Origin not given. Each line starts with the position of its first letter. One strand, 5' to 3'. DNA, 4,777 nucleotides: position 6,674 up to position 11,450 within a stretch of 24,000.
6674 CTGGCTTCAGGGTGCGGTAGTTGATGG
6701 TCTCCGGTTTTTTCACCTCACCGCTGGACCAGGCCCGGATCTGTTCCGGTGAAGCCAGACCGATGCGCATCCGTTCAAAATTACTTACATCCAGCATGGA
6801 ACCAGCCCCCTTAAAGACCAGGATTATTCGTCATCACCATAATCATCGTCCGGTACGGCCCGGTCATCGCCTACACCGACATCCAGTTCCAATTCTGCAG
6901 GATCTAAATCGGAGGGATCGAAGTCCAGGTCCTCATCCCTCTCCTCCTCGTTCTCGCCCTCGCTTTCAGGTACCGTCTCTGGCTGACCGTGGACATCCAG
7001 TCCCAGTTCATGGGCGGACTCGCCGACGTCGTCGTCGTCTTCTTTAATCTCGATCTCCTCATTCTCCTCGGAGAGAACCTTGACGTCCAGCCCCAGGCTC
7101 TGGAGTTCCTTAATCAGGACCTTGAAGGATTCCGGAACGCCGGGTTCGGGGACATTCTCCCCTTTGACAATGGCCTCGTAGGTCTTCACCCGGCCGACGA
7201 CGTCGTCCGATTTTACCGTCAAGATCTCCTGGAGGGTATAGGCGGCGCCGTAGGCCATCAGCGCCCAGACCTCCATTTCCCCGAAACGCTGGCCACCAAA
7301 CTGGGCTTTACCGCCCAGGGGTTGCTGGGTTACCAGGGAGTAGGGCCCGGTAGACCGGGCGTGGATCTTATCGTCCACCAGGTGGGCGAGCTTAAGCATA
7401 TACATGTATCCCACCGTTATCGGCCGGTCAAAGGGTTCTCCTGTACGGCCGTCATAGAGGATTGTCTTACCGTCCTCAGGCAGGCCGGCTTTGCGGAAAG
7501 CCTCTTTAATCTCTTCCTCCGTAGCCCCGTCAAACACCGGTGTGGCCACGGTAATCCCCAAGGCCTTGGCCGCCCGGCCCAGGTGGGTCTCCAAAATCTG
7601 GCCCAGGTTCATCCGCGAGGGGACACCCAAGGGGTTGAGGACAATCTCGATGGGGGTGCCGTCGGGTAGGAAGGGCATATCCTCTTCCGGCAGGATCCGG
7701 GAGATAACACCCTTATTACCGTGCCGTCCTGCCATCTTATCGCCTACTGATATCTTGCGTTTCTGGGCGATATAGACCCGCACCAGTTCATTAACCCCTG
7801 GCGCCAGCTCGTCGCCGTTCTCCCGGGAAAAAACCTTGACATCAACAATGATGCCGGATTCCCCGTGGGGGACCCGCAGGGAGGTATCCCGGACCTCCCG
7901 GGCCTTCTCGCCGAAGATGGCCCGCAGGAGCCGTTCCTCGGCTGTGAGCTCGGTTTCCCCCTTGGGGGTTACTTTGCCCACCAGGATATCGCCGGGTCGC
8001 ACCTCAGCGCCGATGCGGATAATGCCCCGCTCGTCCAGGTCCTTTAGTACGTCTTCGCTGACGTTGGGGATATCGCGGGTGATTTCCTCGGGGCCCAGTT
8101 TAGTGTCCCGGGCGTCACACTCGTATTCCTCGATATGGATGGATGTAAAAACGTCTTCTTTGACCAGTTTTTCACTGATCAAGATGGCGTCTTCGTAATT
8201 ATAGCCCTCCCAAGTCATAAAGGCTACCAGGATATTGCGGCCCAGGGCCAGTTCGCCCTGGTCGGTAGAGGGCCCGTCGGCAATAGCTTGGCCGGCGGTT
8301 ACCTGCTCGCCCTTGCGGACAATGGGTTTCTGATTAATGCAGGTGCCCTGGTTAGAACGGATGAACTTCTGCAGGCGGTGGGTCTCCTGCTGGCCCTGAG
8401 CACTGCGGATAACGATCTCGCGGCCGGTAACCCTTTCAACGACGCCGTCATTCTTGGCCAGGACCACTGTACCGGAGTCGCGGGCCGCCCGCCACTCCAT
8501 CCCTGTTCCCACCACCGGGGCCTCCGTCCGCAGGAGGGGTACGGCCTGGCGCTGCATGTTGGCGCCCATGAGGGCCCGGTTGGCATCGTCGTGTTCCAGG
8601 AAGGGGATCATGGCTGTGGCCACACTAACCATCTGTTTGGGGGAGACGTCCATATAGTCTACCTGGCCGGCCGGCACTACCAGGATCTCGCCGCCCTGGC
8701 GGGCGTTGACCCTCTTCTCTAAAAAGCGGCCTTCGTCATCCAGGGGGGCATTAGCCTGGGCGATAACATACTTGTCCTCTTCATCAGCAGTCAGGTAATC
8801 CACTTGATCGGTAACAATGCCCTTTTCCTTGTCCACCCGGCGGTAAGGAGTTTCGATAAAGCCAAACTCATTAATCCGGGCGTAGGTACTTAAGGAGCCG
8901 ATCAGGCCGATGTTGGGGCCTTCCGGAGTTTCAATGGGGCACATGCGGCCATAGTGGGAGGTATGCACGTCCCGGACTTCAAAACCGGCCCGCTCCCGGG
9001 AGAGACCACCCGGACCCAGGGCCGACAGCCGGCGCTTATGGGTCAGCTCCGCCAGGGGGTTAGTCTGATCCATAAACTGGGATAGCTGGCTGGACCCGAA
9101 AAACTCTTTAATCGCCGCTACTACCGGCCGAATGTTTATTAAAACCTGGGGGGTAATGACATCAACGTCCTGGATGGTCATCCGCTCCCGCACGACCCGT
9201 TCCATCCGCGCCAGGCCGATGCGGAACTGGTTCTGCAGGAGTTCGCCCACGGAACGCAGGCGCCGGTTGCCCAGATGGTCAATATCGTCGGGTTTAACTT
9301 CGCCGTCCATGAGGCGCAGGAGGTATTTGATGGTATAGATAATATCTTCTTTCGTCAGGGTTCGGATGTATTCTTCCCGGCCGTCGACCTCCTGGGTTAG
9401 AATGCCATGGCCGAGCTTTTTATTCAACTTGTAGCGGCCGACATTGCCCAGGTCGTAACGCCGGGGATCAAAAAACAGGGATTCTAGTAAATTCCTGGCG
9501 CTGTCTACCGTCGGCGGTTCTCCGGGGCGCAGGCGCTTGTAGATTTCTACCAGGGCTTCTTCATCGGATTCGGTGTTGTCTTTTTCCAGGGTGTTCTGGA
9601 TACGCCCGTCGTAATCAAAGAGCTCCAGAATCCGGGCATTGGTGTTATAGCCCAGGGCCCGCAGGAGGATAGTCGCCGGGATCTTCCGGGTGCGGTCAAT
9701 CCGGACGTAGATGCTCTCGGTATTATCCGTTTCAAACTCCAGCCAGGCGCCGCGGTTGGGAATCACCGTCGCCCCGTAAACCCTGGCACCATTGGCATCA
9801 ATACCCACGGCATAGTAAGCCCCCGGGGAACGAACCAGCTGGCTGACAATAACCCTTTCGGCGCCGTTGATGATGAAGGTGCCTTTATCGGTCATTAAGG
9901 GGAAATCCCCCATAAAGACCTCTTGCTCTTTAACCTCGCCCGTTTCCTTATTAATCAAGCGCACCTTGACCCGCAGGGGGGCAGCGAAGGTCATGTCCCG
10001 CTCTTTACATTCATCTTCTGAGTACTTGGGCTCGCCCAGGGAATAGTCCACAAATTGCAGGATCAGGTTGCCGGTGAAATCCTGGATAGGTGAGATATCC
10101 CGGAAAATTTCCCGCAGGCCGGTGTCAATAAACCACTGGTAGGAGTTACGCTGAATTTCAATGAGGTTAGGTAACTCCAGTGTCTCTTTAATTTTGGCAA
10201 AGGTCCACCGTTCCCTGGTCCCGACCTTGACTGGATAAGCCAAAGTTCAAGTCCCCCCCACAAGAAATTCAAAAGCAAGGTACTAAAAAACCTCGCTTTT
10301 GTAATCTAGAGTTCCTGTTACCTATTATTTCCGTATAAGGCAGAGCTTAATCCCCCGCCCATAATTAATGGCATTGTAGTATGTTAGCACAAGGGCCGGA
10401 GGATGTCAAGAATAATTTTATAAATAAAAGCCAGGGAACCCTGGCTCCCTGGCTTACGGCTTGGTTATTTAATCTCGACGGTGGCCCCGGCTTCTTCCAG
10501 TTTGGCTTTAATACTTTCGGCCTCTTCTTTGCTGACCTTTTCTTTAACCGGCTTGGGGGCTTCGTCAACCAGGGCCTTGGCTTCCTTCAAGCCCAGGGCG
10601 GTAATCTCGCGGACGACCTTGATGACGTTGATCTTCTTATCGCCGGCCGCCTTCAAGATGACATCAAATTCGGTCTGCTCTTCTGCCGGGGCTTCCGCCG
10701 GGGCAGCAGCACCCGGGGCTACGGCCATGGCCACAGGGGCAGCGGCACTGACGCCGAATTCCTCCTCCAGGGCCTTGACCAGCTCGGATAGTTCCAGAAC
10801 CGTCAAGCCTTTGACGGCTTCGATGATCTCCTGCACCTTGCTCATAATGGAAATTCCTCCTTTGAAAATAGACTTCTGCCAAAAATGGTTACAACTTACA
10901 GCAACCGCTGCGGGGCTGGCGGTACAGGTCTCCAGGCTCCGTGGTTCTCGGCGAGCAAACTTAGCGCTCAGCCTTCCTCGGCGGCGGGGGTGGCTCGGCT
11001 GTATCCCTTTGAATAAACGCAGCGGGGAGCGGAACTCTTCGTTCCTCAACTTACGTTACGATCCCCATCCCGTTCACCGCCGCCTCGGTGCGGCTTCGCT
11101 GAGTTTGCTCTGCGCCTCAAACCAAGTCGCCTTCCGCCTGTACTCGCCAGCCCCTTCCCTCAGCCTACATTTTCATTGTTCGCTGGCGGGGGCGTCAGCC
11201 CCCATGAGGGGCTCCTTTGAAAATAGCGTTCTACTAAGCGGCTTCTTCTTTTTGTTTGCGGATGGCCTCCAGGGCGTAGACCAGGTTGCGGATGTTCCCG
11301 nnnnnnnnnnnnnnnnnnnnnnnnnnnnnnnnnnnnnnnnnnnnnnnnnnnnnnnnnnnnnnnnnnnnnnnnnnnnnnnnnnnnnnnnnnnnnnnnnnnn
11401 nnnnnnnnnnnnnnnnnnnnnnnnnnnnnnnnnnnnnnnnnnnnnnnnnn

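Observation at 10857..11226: A 340-nt non-coding insertion splits the rplJ-rplL spacer and is bracketed by a perfect 15-nt direct repeat containing the rplL Shine-Dalgarno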

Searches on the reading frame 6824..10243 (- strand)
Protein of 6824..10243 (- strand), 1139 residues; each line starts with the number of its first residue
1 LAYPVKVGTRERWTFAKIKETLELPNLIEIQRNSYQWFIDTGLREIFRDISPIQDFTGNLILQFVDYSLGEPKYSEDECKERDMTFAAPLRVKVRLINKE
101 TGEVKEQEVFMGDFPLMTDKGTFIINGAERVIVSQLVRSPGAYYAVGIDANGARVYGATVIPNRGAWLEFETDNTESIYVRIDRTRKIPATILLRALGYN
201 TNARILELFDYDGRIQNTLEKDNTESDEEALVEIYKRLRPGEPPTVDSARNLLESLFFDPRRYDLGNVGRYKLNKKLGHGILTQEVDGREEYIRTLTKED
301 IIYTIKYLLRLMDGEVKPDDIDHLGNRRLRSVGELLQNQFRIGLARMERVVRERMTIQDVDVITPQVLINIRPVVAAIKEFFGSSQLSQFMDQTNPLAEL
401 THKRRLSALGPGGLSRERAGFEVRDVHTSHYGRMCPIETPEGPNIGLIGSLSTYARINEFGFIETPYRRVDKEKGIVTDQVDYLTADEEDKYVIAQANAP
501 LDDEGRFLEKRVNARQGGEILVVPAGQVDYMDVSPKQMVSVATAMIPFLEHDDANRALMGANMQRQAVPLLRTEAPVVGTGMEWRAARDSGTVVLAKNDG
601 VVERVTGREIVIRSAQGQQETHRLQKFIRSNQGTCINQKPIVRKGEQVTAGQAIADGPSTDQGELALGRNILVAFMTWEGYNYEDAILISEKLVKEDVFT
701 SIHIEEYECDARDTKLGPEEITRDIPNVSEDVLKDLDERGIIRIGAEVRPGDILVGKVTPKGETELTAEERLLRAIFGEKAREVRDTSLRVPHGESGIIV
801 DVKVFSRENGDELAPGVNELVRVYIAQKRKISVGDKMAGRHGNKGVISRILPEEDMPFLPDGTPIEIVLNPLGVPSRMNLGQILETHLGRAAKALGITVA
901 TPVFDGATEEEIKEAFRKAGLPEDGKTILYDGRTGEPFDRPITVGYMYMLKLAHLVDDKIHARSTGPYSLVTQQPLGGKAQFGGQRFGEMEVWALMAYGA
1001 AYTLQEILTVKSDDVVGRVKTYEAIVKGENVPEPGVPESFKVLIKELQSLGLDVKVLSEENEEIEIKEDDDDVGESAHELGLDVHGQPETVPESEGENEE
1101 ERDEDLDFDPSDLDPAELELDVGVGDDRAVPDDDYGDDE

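Call 10: search_protein_families(library=ncbifam, proteins=[window:6824-10243:-])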
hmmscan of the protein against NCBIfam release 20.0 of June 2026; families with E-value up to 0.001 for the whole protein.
window:6824-10243:- (1139 aa): 7 families
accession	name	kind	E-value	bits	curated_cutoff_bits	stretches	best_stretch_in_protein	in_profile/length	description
TIGR02013.1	rpoB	equivalog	0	1850.3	801.15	3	215-808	300-892/1238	DNA-directed RNA polymerase subunit beta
NF001616.1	PRK00405.1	equivalog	0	1811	896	1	11-1057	2-1095/1096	DNA-directed RNA polymerase subunit beta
NF007172.0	PRK09603.1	equivalog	0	1250.5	5372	4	205-808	347-947/2890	DNA-directed RNA polymerase subunit beta/beta'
NF011417.0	PRK14844.1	equivalog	0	1196.9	4632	4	215-811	368-960/2839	DNA-directed RNA polymerase subunit beta/beta'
NF006335.0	PRK08565.1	equivalog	9.4e-137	457.2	1402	3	667-1015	713-1052/1116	DNA-directed RNA polymerase subunit B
TIGR03670.1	rpoB_arch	equivalog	3.5e-90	303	811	2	666-1017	196-538/599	DNA-directed RNA polymerase subunit B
NF007175.0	PRK09606.1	equivalog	5.4e-41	140.6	355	2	120-458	144-471/496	DNA-directed RNA polymerase subunit B''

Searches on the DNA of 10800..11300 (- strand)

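Call 8: search_rna_families(source=window, start=10800, end=11300, threshold=evalue, max_evalue=10, show_alignments=2)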
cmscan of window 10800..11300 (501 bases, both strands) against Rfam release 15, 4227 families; matches with E-value up to 10: 0.
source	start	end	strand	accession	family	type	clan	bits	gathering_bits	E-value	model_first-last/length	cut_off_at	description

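Call 40: search_dna_similar(query=window:10846-11233:-, collection=plasmids, mode=distant, max_evalue=0.001)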
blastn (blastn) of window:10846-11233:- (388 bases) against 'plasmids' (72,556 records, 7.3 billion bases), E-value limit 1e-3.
No match.

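Call 41: search_dna_similar(query=window:10846-11233:-, collection=phages, mode=distant, max_evalue=0.001)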
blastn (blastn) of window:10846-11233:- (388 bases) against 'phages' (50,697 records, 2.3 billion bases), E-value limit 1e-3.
No match.

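Call 71: search_rna_families(source=L018, start=2850, end=4900, threshold=evalue, max_evalue=1)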
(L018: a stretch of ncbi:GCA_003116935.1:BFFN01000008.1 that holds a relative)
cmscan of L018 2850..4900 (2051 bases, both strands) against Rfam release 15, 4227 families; matches with E-value up to 1: 0.
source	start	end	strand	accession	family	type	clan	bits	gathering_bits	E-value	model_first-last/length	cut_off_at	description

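Call 79: search_dna_similar(query=L018:4360-4893:+, collection=plasmids, mode=distant, max_evalue=0.01)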
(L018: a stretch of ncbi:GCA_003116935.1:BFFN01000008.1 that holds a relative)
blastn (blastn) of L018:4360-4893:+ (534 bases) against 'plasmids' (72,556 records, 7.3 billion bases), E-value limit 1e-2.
No match.
